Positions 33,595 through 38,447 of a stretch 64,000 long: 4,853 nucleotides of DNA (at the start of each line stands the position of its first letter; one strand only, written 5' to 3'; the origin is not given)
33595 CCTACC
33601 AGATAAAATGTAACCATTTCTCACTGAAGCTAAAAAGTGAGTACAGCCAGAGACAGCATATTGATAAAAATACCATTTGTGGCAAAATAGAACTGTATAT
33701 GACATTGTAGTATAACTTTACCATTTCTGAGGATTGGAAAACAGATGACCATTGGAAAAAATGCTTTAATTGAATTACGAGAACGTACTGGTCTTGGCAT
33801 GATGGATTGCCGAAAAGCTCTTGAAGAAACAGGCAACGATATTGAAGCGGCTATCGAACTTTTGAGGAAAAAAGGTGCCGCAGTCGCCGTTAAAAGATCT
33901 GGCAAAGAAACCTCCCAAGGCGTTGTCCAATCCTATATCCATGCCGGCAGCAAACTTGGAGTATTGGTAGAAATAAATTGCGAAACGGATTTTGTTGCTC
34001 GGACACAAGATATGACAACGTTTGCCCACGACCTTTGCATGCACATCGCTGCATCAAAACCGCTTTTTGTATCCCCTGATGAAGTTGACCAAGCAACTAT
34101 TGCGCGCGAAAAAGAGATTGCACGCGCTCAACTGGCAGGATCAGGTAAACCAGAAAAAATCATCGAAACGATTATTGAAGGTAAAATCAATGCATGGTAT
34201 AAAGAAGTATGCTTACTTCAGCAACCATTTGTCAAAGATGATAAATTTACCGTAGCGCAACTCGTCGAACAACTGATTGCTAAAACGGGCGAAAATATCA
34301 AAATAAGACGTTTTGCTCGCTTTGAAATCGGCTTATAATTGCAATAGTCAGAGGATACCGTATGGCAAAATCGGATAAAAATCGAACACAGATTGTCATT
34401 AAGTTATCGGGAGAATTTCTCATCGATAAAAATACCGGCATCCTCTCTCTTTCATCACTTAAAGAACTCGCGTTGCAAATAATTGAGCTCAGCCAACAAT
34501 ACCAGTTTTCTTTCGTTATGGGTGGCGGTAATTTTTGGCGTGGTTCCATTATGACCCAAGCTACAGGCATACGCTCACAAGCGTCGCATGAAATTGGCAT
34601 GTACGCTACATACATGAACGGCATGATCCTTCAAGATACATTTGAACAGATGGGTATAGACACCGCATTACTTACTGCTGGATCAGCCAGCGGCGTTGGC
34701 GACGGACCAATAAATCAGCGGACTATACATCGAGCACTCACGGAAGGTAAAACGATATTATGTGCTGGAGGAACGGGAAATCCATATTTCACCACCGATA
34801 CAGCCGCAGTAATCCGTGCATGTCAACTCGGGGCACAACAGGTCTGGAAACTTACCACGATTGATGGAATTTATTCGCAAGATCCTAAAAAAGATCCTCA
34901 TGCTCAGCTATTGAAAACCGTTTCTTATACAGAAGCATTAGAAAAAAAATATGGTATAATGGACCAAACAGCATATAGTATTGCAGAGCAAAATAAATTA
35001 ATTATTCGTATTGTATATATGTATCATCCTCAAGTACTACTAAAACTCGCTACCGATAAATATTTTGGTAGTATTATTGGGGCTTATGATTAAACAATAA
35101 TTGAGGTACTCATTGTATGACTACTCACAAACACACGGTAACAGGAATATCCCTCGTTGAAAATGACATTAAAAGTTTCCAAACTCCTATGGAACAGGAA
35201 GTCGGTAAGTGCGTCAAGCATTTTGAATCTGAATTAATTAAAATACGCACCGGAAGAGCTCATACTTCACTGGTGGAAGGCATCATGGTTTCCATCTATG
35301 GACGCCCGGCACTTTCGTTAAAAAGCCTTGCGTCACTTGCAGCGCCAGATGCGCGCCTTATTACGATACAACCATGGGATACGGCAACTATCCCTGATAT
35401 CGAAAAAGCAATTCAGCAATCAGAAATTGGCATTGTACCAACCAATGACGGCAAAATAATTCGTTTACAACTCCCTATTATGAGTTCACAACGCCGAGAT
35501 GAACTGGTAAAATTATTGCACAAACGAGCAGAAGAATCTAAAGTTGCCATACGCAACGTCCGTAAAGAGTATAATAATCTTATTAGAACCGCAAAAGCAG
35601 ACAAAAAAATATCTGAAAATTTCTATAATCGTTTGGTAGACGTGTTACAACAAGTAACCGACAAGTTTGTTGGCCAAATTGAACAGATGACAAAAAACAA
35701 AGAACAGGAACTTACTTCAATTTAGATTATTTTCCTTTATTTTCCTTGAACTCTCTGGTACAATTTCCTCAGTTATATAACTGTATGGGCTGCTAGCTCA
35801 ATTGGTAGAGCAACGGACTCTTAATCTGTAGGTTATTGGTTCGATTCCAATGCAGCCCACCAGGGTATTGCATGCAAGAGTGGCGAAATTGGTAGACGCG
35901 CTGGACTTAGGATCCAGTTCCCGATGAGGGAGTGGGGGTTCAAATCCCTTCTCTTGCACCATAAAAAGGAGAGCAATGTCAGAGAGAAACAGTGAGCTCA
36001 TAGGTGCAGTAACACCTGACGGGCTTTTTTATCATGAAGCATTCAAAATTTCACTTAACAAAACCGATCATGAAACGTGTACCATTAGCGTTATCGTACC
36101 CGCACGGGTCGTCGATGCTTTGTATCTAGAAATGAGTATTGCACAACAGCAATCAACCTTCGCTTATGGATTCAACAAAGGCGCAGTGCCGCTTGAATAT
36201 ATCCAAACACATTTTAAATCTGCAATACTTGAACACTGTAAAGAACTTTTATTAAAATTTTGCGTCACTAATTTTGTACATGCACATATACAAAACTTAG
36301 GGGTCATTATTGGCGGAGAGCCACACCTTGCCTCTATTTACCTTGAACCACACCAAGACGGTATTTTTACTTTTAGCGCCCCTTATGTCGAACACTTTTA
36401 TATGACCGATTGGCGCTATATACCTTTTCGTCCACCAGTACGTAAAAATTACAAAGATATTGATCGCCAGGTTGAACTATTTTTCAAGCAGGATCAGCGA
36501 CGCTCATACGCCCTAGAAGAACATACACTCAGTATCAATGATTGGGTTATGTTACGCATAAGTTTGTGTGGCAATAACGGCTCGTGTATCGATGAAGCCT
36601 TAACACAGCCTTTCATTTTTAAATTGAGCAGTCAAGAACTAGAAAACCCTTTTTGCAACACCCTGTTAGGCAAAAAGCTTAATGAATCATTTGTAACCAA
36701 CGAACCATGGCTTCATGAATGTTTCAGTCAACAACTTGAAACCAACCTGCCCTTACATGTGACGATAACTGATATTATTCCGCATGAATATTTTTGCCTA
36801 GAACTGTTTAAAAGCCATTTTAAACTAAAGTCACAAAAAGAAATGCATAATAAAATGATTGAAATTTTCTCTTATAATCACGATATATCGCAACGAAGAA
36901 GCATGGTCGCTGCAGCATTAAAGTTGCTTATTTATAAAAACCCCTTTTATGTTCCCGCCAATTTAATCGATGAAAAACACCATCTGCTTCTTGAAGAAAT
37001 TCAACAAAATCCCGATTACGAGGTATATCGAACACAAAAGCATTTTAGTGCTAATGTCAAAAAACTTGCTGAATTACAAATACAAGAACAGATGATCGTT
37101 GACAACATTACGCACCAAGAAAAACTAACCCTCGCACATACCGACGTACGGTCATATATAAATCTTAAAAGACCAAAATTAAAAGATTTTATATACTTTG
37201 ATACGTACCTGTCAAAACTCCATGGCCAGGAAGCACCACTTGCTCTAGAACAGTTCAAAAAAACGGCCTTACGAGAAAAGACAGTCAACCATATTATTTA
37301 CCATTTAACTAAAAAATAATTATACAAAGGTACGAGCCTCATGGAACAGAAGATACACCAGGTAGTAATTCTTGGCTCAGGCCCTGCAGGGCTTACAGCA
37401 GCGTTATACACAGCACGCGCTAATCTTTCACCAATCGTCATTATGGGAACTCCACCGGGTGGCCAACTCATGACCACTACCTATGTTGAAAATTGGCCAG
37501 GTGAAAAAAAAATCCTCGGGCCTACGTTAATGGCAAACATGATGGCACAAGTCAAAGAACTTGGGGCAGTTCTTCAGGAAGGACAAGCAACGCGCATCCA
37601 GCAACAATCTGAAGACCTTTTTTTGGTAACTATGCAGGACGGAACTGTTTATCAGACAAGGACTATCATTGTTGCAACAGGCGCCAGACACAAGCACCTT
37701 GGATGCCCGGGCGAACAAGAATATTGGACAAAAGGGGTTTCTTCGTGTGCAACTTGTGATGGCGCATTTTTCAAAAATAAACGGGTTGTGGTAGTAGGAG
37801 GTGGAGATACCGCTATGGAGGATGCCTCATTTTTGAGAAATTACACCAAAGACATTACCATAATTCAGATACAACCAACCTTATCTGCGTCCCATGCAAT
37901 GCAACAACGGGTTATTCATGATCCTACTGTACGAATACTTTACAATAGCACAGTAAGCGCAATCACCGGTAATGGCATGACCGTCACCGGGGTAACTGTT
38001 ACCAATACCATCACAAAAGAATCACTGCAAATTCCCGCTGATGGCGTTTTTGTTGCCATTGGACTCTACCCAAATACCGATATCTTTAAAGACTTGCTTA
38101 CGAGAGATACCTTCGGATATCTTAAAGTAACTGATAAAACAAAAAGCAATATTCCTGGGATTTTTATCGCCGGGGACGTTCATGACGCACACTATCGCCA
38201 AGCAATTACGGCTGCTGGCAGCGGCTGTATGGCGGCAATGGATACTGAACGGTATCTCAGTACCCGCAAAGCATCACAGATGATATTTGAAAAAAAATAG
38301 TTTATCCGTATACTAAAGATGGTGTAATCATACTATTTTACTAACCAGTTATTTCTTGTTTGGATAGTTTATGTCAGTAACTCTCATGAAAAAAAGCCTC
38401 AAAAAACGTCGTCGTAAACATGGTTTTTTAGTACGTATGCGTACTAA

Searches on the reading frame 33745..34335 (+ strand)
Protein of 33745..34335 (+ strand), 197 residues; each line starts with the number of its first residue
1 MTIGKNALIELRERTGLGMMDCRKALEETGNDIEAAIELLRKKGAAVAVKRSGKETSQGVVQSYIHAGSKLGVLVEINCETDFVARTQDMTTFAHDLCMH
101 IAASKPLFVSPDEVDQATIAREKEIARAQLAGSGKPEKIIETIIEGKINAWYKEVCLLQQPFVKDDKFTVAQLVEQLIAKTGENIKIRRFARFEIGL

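Call 44: search_protein_families(library=ncbifam, proteins=[window:33745-34335:+], max_evalue=1e-8)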
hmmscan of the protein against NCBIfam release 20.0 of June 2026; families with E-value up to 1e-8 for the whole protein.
window:33745-34335:+ (197 aa): 1 family
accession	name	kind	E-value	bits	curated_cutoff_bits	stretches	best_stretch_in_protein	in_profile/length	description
TIGR00116.1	tsf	equivalog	7.1e-58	196.1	104.05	2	93-196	176-273/293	translation elongation factor Ts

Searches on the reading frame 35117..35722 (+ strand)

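Call 44: search_protein_families(library=ncbifam, proteins=[window:35117-35722:+], max_evalue=1e-8)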
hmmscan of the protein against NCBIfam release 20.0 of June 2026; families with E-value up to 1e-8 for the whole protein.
window:35117-35722:+ (202 aa): 1 family
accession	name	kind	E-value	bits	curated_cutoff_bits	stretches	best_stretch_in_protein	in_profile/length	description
TIGR00496.1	frr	equivalog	4e-51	173.1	149.1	1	27-201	2-175/176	ribosome recycling factor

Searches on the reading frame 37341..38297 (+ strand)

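Call 44: search_protein_families(library=ncbifam, proteins=[window:37341-38297:+], max_evalue=1e-8)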
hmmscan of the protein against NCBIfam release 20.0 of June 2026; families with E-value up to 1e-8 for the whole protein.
window:37341-38297:+ (319 aa): 35 families (the best 25 are shown)
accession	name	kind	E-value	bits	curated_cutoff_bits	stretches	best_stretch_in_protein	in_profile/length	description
TIGR01292.1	TRX_reduct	equivalog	1.3e-106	355.7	343.45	1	7-306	2-300/300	thioredoxin-disulfide reductase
NF007614.0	PRK10262.1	equivalog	2.2e-75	253.7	644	1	5-308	6-316/321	thioredoxin-disulfide reductase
TIGR03143.1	AhpF_homolog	hypoth_equivalog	2.9e-73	247.3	687.65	1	3-312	2-314/555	putative alkyl hydroperoxide reductase F subunit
TIGR03140.1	AhpF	equivalog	1.9e-72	244.4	502.9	1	4-302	211-508/515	alkyl hydroperoxide reductase subunit F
TIGR01350.1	lipoamide_DH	equivalog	1.1e-21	77.2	408.8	1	92-299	117-326/461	dihydrolipoyl dehydrogenase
TIGR04018.1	Bthiol_YpdA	hypoth_equivalog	8.8e-19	67.5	339.9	1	83-284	93-292/316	YpdA family putative bacillithiol disulfide reductase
TIGR02053.1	MerA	equivalog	7.1e-17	61.5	454.45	1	96-301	119-327/465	mercury(II) reductase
TIGR03385.1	CoA_CoA_reduc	equivalog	6.5e-16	58.1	578.8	1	85-287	81-289/439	CoA-disulfide reductase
NF009410.0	PRK12771.1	subfamily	1e-15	57.4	516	1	109-314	227-453/566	NAD(P)-binding protein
NF004943.0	PRK06292.2-1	equivalog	8.2e-14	51.2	432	1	94-281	118-308/456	dihydrolipoyl dehydrogenase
NF045599.1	bili_reduct_long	exception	3.9e-13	48.5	750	1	4-250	380-607/641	bilirubin reductase, long form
NF004945.0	PRK06292.2-3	equivalog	1.1e-12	47.7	494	1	100-281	124-305/457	dihydrolipoyl dehydrogenase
NF009409.0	PRK12770.1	subfamily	4.7e-12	45.6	343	1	3-311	16-355/360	putative glutamate synthase subunit beta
TIGR01316.1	gltA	equivalog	5.8e-12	45.1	471.75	0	144-306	270-449/449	NADPH-dependent glutamate synthase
NF003585.0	PRK05249.1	equivalog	1.2e-11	43.9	465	0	96-281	127-313/464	Si-specific NAD(P)(+) transhydrogenase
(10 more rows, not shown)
